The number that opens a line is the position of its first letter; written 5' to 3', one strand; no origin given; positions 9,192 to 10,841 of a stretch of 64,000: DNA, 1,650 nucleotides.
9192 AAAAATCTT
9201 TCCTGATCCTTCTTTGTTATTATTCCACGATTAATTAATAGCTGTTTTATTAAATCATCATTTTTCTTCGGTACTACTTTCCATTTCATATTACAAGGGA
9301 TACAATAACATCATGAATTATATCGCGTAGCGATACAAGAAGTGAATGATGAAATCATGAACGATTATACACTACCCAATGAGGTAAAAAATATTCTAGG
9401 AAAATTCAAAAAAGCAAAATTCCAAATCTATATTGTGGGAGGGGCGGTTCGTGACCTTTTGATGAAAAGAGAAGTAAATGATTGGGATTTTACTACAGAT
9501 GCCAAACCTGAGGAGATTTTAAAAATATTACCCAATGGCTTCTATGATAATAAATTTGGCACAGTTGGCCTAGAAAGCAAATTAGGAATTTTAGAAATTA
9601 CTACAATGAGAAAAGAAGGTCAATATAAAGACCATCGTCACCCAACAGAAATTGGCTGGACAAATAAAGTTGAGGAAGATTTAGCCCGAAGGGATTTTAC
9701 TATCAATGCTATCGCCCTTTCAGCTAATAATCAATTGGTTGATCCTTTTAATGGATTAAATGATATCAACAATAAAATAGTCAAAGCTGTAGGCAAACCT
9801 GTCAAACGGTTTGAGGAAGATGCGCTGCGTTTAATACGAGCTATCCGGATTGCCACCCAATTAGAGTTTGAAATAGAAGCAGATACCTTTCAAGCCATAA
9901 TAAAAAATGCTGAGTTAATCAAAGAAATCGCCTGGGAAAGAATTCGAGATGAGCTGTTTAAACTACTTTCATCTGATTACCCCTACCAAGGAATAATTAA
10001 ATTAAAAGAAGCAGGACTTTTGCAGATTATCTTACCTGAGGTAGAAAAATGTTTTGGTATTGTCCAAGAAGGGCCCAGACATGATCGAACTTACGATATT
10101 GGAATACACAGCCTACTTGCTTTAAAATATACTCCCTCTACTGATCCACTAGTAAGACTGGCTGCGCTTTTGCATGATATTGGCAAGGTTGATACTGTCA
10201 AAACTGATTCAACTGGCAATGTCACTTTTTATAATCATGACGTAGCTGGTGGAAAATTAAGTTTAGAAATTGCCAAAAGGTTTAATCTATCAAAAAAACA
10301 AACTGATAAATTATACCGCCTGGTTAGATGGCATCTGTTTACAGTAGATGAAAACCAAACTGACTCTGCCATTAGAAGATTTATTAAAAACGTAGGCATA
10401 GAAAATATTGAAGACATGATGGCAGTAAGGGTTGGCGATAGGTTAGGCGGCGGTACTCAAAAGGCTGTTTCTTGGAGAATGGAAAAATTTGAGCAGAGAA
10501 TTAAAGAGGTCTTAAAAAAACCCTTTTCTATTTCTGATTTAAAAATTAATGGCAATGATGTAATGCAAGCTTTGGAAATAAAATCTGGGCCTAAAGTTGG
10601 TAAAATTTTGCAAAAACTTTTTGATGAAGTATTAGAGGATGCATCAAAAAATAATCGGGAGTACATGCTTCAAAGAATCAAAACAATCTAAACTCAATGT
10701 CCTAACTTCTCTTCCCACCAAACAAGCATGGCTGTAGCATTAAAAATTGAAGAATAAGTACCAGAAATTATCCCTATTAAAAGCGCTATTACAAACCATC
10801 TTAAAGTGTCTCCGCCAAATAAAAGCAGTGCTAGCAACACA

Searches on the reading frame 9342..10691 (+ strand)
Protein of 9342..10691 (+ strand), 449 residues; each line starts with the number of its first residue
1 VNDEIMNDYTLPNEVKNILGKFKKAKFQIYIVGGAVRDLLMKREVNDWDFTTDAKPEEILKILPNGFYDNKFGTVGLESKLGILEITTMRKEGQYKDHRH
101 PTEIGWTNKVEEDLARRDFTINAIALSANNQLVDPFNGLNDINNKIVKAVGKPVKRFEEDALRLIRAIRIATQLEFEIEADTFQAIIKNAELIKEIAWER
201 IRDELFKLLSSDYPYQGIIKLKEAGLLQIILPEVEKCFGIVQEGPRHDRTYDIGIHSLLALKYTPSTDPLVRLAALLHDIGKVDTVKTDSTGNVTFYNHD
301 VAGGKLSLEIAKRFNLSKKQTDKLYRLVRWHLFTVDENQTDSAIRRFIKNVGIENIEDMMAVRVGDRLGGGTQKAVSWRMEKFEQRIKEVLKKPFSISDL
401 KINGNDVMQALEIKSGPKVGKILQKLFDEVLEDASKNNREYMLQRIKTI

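Call 12: search_protein_families(library=pfam, proteins=[window:9342-10691:+], max_evalue=1)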
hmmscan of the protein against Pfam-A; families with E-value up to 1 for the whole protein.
window:9342-10691:+ (449 aa): 6 families
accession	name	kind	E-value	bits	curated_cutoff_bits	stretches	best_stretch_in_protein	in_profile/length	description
PF01743.26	PolyA_pol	-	7.1e-35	120.5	23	1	29-147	1-125/126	Poly A polymerase head domain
PF12627.12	PolyA_pol_RNAbd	-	1.9e-20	72.8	22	1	176-236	2-62/64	Probable RNA and SrmB- binding site of polymerase A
PF13735.12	tRNA_NucTran2_2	-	9.8e-10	39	27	1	351-444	64-147/149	tRNA nucleotidyltransferase domain 2 putative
PF01966.28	HD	-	4.3e-07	30.7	22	1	269-336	25-90/116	HD domain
PF20104.4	DUF6494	-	0.11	13.3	24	1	336-362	2-31/68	Family of unknown function (DUF6494)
PF21228.3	RuBisCO_activase_AAA_helical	-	0.12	13.2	27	0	340-360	45-65/96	Ribulose bisphosphate carboxylase/oxygenase activase, AAA, helical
